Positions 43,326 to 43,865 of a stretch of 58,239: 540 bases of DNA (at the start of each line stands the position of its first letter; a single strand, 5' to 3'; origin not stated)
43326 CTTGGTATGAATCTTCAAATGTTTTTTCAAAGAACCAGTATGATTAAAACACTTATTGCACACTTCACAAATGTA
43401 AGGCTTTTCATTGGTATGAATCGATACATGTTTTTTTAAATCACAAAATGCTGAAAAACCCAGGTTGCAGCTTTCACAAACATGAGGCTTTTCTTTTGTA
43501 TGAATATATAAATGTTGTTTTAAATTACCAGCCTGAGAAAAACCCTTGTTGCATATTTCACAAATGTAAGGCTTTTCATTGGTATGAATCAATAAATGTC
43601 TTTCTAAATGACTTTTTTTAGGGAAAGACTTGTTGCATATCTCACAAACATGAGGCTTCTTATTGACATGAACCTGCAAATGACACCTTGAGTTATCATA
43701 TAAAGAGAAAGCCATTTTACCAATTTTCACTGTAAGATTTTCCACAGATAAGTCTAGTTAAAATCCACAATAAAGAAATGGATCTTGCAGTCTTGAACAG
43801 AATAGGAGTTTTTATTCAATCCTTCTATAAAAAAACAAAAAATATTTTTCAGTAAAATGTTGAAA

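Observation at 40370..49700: Tandemly amplified cluster of poly-C2H2 zinc-finger genes with non-canonical HTKEKPY linkers, embedded in transposon-dense DNA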

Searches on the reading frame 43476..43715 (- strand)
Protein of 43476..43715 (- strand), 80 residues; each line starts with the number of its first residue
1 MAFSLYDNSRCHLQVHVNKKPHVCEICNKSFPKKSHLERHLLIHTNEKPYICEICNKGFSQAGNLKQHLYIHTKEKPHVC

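Call 40: find_homologous_proteins(query=window:43476-43715:-, max_evalue=1e-8)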
Query seq(80 aa) (80 aa): 19 proteins with E <= 1e-8 among 21 candidates.
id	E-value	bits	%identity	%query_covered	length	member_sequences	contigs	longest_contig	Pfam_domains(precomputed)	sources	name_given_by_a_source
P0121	3.7e-37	144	59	86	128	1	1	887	PF13894.13,PF13465.13,PF23561.2,PF00096.33,PF12874.14,PF13912.13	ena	-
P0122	1.3e-35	139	52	73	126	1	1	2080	PF13913.13,PF13894.13,PF13465.13,PF00096.33,PF25420.2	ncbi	ncbi:UNVERIFIED_CONTAM: zinc finger protein [Trichonephila clavipes]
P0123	1.4e-35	139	64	86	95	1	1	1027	PF13894.13,PF13465.13,PF00096.33,PF22995.3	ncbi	ncbi:UNVERIFIED_CONTAM: Kr-h1 [Trichonephila clavipes]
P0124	3.4e-25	106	51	89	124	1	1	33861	PF02892.22,PF17772.8,PF02148.26,PF13894.13,PF13465.13,PF00096.33,PF12171.15,PF12874.14,PF22995.3,PF13912.13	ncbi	ncbi:UNVERIFIED_CONTAM: zinc finger protein [Trichonephila clavipes]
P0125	3.3e-23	99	47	91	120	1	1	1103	PF13913.13,PF13894.13,PF22034.3,PF13465.13,PF00096.33,PF25420.2,PF12171.15,PF13912.13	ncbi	ncbi:UNVERIFIED_CONTAM: Znf32 [Trichonephila clavipes]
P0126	5.1e-23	99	53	93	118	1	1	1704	PF13894.13,PF13465.13,PF00096.33,PF12171.15,PF12874.14,PF22995.3,PF13912.13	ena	-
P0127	1.5e-19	88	63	84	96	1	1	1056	PF13894.13,PF13465.13,PF00096.33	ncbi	ncbi:UNVERIFIED_CONTAM: zinc finger protein, partial [Trichonephila clavipes]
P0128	4.3e-19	86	58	84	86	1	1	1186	PF13465.13,PF00096.33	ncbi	ncbi:UNVERIFIED_CONTAM: zinc finger protein [Trichonephila clavipes]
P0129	3.8e-17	80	53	80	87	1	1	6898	PF02892.22,PF13894.13,PF13465.13,PF23561.2,PF00096.33,PF12171.15,PF12874.14,PF22995.3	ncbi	ncbi:UNVERIFIED_CONTAM: Prdm1 [Trichonephila clavipes]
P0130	4.6e-17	80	52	68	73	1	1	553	PF13894.13,PF13465.13,PF00096.33,PF23102.2,PF12171.15,PF12874.14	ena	-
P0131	5.8e-16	76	82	48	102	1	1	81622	PF13894.13,PF13465.13,PF00096.33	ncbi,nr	ncbi:hypothetical protein TNCV_1906551 [Trichonephila clavipes]|nr:hypothetical protein TNCV_1906551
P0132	7.5e-16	76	52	80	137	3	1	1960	PF13894.13,PF22034.3,PF13465.13,PF00096.33,PF12171.15,PF12874.14,PF22995.3,PF13912.13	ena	-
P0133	1.9e-15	75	55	75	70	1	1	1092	PF13465.13,PF00096.33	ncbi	ncbi:UNVERIFIED_CONTAM: zinc finger protein [Trichonephila clavipes]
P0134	4.8e-14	70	60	60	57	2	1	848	PF13894.13,PF13465.13,PF00096.33,PF12171.15,PF12874.14,PF13912.13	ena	-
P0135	1.1e-13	69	54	81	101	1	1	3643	PF13465.13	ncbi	ncbi:UNVERIFIED_CONTAM: zinc finger protein [Trichonephila clavipes]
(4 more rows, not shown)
